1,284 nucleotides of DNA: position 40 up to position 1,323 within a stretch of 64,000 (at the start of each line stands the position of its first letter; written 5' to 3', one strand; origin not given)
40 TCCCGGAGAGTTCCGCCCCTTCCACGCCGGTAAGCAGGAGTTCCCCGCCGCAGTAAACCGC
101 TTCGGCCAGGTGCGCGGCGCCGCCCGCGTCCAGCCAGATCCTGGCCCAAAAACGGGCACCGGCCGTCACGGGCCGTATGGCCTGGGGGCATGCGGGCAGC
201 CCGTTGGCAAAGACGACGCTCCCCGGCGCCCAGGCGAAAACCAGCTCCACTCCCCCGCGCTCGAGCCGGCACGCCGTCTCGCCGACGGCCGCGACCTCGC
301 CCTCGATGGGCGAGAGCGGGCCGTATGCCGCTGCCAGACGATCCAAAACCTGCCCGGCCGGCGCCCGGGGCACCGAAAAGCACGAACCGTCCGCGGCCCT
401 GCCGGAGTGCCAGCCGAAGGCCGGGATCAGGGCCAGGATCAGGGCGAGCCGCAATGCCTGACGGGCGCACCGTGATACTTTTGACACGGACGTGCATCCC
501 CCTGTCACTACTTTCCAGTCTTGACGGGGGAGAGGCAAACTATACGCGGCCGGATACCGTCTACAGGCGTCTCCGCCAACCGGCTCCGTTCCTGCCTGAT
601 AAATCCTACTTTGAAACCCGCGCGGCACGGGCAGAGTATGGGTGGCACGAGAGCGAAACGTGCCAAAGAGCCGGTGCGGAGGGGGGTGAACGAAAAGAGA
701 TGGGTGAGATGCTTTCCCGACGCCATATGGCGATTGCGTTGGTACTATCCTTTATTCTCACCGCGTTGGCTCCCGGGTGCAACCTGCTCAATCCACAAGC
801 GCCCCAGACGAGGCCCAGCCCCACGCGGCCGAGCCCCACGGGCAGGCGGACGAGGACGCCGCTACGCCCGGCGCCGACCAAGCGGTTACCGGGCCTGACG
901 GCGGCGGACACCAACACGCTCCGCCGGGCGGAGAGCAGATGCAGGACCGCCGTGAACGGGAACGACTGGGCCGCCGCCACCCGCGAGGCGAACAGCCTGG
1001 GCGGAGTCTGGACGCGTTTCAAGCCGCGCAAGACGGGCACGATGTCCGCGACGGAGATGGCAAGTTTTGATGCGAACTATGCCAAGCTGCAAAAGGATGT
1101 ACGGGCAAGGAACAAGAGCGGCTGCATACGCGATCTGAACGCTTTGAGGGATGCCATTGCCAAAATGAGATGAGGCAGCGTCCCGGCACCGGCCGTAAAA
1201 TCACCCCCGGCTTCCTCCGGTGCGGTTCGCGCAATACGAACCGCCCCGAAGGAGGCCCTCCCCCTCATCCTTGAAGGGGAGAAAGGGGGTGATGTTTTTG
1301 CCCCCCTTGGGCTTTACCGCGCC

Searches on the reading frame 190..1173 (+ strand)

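Call 30: search_protein_families(library=pfam, proteins=[window:190-1173:+], max_evalue=0.001)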
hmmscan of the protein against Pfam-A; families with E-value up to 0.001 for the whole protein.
window:190-1173:+ (327 aa): 1 family
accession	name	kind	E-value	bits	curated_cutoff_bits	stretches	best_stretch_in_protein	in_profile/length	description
PF14276.11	DUF4363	-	0.00035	21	27.5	1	245-325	15-95/107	Domain of unknown function (DUF4363)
